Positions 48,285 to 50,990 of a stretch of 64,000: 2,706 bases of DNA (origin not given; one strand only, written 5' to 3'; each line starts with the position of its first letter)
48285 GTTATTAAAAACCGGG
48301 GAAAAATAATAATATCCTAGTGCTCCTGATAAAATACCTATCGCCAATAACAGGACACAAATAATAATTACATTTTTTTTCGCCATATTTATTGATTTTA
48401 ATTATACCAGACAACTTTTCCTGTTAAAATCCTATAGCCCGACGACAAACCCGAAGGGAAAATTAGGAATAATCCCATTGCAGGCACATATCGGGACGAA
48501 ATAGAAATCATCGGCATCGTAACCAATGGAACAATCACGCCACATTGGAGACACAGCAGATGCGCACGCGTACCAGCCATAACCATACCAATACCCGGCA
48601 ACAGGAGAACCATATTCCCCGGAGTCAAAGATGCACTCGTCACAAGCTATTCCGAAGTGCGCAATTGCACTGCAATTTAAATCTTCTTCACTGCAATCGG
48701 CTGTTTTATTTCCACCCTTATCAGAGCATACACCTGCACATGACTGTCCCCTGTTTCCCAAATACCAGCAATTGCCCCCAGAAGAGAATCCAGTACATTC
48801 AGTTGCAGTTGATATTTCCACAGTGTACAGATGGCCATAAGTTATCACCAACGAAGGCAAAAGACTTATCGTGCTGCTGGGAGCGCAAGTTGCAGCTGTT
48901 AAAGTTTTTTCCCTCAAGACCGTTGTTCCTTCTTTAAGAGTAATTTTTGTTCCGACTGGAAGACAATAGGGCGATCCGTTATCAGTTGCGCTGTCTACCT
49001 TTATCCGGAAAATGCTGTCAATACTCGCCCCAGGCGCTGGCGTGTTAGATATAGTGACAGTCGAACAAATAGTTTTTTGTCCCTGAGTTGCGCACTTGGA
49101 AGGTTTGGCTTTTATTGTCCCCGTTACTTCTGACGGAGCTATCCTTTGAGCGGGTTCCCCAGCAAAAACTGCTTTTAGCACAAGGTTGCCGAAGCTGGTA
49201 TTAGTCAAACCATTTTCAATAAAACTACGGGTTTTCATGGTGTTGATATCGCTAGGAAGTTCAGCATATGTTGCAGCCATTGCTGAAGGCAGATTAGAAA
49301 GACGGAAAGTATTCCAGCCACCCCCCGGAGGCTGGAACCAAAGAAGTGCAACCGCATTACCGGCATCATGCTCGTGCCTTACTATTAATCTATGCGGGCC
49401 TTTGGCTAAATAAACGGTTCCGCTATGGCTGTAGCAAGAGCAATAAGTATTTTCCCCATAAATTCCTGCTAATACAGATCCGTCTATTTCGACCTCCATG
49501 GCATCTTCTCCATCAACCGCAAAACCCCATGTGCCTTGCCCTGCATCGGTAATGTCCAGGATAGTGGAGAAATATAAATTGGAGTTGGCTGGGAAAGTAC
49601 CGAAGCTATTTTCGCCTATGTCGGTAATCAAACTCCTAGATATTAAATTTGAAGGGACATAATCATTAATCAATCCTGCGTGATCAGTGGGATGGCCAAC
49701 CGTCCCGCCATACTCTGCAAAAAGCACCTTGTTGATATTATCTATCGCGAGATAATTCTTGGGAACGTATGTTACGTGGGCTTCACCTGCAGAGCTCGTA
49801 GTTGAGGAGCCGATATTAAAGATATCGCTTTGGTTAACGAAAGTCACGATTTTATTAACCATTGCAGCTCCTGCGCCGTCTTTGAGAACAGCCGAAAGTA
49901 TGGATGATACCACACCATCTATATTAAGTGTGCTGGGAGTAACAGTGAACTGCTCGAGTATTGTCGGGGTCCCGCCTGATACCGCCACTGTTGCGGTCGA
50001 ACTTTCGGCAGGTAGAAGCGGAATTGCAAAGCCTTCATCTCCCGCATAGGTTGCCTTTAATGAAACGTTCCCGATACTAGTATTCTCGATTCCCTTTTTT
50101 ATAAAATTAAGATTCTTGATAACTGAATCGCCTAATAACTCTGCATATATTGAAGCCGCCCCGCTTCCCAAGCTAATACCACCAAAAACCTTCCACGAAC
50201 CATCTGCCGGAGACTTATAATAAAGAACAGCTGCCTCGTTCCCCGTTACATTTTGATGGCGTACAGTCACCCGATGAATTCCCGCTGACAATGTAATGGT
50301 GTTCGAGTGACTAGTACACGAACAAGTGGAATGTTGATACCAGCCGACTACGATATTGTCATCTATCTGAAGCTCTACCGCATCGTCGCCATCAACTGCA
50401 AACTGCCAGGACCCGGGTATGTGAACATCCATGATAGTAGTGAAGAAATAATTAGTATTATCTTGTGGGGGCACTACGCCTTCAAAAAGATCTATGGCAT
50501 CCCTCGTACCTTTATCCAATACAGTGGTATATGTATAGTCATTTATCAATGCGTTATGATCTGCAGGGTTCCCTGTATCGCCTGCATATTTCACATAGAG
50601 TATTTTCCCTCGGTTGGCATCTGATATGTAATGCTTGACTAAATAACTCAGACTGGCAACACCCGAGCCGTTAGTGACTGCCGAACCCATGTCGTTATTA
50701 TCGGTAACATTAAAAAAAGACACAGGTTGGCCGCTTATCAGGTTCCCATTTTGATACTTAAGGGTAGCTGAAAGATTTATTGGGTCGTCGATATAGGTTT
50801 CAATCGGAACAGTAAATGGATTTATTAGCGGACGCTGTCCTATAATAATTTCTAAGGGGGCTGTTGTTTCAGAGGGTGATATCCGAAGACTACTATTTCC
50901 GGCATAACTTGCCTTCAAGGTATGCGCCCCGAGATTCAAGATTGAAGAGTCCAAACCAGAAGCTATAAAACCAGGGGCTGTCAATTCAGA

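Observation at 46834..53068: PA14-repeat giant secreted protein and Cys-rich paralog placed directly after the type IV pilus operon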

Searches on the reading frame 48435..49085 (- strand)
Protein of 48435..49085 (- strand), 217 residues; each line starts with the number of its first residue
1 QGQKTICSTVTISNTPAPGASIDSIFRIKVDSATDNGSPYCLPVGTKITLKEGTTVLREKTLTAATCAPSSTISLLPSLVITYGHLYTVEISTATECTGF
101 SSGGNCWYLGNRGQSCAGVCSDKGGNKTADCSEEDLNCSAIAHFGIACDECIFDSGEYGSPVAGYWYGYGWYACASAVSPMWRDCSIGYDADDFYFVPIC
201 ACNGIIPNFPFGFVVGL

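Call 26: search_protein_representatives(alignment_id=A2)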
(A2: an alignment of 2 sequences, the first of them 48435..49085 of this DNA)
Query: 2 sequences, 247 profile positions. Proteins with E-value up to 0.001 (for the whole library): 20; up to 1e-10: 10; up to 1e-30: 2. The best 20 are listed.
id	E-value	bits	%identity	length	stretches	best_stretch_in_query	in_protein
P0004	6.8e-121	418.7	-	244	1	15-246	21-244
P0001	8.9e-110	382.3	-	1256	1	1-247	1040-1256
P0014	8.7e-24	100.7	-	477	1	3-243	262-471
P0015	5.3e-20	88.3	-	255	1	16-245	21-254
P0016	1.1e-19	87.3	-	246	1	16-211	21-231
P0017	4.3e-17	78.7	-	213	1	24-242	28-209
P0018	9.7e-17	77.6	-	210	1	15-178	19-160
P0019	6.2e-14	68.4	-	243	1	22-244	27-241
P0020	3.1e-12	62.8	-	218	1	20-244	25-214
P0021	8.5e-12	61.4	-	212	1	18-246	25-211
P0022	3.1e-10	56.3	-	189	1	17-210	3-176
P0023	4.7e-10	55.7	-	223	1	24-243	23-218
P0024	2.4e-09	53.4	-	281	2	16-108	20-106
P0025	4.4e-08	49.2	-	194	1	15-140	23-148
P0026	1.2e-06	44.5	-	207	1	19-169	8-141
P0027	2.2e-06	43.7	-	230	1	12-243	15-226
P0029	3.0e-05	40.0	-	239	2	132-196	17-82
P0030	7.5e-04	35.4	-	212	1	19-197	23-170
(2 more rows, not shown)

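Call 41: find_related_loci(query=A6, collection=metagenome_contigs, flank=10000)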
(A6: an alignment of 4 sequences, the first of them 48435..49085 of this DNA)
Query A6 (217 aa) in metagenome_contigs; peptide patterns used: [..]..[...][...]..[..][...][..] (x = any residue, [..] = any of these).
39 stretches matched a pattern; 2 encode a relative of the query (tblastn E <= 1e-3); 2 distinct loci.
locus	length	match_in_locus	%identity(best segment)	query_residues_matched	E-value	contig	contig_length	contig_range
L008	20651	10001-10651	38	1-216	8e-33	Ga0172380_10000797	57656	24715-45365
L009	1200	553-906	31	31-148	2e-11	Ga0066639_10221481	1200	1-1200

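Call 63: find_encoding_contigs(protein=P0017, flank=10000, max_places=2)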
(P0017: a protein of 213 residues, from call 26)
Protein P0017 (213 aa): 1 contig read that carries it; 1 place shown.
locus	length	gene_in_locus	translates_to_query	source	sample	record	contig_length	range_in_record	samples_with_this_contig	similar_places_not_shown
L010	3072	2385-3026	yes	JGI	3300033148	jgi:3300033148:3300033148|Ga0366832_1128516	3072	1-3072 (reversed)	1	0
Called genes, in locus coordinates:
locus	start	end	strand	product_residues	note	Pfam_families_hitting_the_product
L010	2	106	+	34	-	?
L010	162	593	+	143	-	PF11382:MctB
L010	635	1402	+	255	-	-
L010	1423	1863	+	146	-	-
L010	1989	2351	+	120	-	-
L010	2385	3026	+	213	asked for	-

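Call 64: find_encoding_contigs(protein=P0015, flank=10000, max_places=2)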
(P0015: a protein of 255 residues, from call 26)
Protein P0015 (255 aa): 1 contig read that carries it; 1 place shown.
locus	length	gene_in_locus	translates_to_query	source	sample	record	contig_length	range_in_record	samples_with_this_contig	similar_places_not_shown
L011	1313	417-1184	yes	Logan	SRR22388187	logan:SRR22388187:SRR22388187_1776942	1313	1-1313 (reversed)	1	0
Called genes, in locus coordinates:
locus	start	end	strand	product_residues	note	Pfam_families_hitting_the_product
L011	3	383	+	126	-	?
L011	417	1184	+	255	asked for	-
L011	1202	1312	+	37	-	?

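Call 69: find_encoding_contigs(protein=P0020, flank=10000, max_places=2)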
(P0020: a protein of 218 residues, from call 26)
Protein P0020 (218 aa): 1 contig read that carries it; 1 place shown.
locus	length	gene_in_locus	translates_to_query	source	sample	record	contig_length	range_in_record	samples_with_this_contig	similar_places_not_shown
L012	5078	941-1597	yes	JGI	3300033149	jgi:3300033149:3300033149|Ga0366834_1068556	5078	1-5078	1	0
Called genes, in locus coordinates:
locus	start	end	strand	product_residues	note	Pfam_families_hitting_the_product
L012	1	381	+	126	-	?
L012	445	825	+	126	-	-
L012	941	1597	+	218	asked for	-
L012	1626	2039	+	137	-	-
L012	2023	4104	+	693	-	PF22745:Nlig-Ia, PF01653:DNA_ligase_aden, PF03120:OB_DNA_ligase, PF03119:DNA_ligase_ZBD, PF14520:HHH_5 (weak), PF12826:HHH_2, PF14520:HHH_5, PF00533:BRCT, +2 more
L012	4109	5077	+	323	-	?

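Call 70: find_encoding_contigs(protein=P0023, flank=10000, max_places=2)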
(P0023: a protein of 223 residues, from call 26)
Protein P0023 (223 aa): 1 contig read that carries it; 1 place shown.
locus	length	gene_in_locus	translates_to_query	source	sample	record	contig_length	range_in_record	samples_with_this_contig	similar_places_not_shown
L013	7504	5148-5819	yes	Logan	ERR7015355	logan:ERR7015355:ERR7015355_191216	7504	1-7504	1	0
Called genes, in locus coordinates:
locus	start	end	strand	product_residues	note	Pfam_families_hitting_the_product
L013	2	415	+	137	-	?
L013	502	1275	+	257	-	PF06750:A24_N_bact, PF01478:Peptidase_A24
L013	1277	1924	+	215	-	PF07963:N_methyl (weak)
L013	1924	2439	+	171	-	PF07963:N_methyl (weak)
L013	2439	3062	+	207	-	PF07963:N_methyl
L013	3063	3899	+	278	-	-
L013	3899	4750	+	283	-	PF16640:Big_3_5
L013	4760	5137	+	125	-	-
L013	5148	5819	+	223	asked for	-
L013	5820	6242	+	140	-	-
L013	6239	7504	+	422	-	?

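Call 71: find_encoding_contigs(protein=P0027, flank=10000, max_places=2)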
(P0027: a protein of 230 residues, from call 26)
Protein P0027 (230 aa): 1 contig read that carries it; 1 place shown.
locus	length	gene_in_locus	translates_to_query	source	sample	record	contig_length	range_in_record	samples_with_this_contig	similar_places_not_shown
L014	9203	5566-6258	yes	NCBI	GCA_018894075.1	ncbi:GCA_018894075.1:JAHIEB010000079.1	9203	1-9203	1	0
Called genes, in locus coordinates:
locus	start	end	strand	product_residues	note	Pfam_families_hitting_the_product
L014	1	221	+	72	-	?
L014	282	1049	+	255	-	PF06750:A24_N_bact, PF01478:Peptidase_A24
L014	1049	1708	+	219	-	PF07963:N_methyl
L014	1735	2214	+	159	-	-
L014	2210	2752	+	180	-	PF07963:N_methyl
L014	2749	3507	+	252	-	-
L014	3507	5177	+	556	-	PF16640:Big_3_5, PF10102:DUF2341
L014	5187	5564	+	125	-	-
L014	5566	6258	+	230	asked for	-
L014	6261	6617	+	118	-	-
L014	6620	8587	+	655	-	PF22745:Nlig-Ia, PF01653:DNA_ligase_aden, PF03120:OB_DNA_ligase, PF03119:DNA_ligase_ZBD, PF14520:HHH_5 (weak), PF12826:HHH_2, PF00533:BRCT, PF12738:PTCB-BRCT (weak)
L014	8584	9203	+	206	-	PF01098:FTSW_RODA_SPOVE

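Call 89: find_encoding_contigs(protein=P0029, flank=10000, max_places=2)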
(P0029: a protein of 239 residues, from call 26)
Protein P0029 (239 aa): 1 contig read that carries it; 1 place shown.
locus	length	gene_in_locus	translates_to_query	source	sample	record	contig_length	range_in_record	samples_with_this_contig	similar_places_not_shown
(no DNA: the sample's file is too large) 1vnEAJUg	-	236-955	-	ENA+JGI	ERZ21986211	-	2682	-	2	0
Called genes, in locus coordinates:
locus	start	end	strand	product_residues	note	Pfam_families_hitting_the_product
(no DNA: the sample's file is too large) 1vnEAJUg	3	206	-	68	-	?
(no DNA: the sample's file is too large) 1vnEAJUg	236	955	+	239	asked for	-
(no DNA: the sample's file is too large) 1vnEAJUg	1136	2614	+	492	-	PF04564:U-box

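Call 90: find_encoding_contigs(protein=P0021, flank=10000, max_places=2)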
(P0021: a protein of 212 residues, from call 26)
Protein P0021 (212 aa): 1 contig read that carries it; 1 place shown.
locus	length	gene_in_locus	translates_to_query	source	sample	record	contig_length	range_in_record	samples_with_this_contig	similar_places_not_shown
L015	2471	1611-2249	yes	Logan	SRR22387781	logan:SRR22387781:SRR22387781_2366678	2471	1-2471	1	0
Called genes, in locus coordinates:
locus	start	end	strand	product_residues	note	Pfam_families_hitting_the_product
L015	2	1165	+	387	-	?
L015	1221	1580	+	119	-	-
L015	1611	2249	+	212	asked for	-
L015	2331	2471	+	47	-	?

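Call 93: search_protein_families(library=pfam, proteins=[L015:2-1165:+, L014:3507-5177:+, L013:3899-4750:+, L008:9224-10657:+, L008:8442-9221:+, L014:2749-3507:+], max_evalue=0.1)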
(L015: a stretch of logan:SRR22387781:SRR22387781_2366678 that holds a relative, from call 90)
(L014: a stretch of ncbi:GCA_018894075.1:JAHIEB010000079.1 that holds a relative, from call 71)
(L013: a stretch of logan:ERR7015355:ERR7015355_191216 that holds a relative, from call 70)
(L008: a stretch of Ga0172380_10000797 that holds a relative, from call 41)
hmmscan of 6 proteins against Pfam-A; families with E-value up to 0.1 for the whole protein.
L015:2-1165:+ (387 aa): 3 families
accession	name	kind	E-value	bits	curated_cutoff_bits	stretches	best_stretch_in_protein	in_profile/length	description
PF16640.11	Big_3_5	-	6.4e-09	36.7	35.5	1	90-181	5-88/88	Bacterial Ig-like domain (group 3)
PF02369.22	Big_1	-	0.00023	21.6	34.9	1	97-143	17-65/93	Bacterial Ig-like domain (group 1)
PF11974.14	bMG3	-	0.1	13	34.9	0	91-145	6-59/103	Bacterial alpha-2-macroglobulin MG3 domain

L014:3507-5177:+ (556 aa): 4 families
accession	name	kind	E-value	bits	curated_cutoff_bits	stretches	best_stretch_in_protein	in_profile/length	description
PF10102.14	DUF2341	-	9.8e-16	58.4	23.4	1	327-404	2-82/84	Domain of unknown function (DUF2341)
PF16640.11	Big_3_5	-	3.4e-08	34.4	35.5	1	191-276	3-81/88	Bacterial Ig-like domain (group 3)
PF11974.14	bMG3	-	0.0079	16.6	34.9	1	197-247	10-59/103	Bacterial alpha-2-macroglobulin MG3 domain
PF12245.14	Big_3_2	-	0.015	15.9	23.3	1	53-129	37-113/122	Bacterial Ig-like domain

L013:3899-4750:+ (283 aa): 4 families
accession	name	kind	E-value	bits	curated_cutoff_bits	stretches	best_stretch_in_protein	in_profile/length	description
PF16640.11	Big_3_5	-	3.1e-07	31.3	35.5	1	170-256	4-81/88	Bacterial Ig-like domain (group 3)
PF24893.1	DUF7743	-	0.0057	16.8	27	1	62-133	28-94/120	Domain of unknown function (DUF7743)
PF19077.6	Big_13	-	0.031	15.2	27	0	104-131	68-95/102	Bacterial Ig-like domain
PF13314.11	DUF4083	-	0.058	13.8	25.4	1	3-24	5-26/57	Domain of unknown function (DUF4083)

L008:9224-10657:+ (477 aa): 0 families

L008:8442-9221:+ (259 aa): 0 families

L014:2749-3507:+ (252 aa): 0 families

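Call 94: search_protein_families(library=pfam, proteins=[window:48435-49085:-], max_evalue=1)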
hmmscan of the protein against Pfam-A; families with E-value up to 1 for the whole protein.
window:48435-49085:- (217 aa): 0 families

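Call 98: find_encoding_contigs(protein=P0030, flank=10000, max_places=2)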
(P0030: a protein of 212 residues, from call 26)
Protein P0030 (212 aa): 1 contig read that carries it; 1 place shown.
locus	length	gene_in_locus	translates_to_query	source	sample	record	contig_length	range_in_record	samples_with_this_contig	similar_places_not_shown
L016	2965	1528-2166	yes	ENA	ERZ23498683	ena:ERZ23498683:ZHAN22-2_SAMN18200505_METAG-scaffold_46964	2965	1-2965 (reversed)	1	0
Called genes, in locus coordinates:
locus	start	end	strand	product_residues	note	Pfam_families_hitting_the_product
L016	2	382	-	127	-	?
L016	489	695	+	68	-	-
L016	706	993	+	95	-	PF01909:NTP_transf_2, PF18765:Polbeta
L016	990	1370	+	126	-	PF01934:HepT-like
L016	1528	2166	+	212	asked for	-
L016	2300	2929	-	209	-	-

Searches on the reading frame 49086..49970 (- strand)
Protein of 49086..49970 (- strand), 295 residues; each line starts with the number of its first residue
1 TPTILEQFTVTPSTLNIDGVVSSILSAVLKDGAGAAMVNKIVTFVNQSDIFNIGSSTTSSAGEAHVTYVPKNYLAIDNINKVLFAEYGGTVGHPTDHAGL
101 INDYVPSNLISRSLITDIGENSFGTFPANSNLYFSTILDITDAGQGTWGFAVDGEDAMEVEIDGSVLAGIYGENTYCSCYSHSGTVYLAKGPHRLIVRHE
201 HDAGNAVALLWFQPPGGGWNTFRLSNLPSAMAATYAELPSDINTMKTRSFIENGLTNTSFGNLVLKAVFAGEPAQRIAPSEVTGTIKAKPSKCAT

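Call 94: search_protein_families(library=pfam, proteins=[window:49086-49970:-], max_evalue=1)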
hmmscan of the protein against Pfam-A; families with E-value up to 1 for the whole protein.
window:49086-49970:- (295 aa): 3 families
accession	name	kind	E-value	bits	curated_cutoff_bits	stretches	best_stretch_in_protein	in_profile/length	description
PF02369.22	Big_1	-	2.2e-05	24.9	34.9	1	8-68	4-66/93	Bacterial Ig-like domain (group 1)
PF09134.16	Invasin_D3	-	0.0095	16.9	33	1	7-67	6-66/98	Invasin, domain 3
PF16640.11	Big_3_5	-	0.26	12.3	35.5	0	24-93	15-75/88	Bacterial Ig-like domain (group 3)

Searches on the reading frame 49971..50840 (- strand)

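Call 94: search_protein_families(library=pfam, proteins=[window:49971-50840:-], max_evalue=1)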
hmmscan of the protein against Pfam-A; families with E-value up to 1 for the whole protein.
window:49971-50840:- (290 aa): 3 families
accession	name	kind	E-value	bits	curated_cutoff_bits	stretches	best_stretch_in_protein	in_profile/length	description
PF16640.11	Big_3_5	-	2.8e-06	28.2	35.5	1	16-93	9-77/88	Bacterial Ig-like domain (group 3)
PF02369.22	Big_1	-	0.00015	22.3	34.9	1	19-65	17-65/93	Bacterial Ig-like domain (group 1)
PF07691.17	PA14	-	0.049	13.9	24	1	133-211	50-136/147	PA14 domain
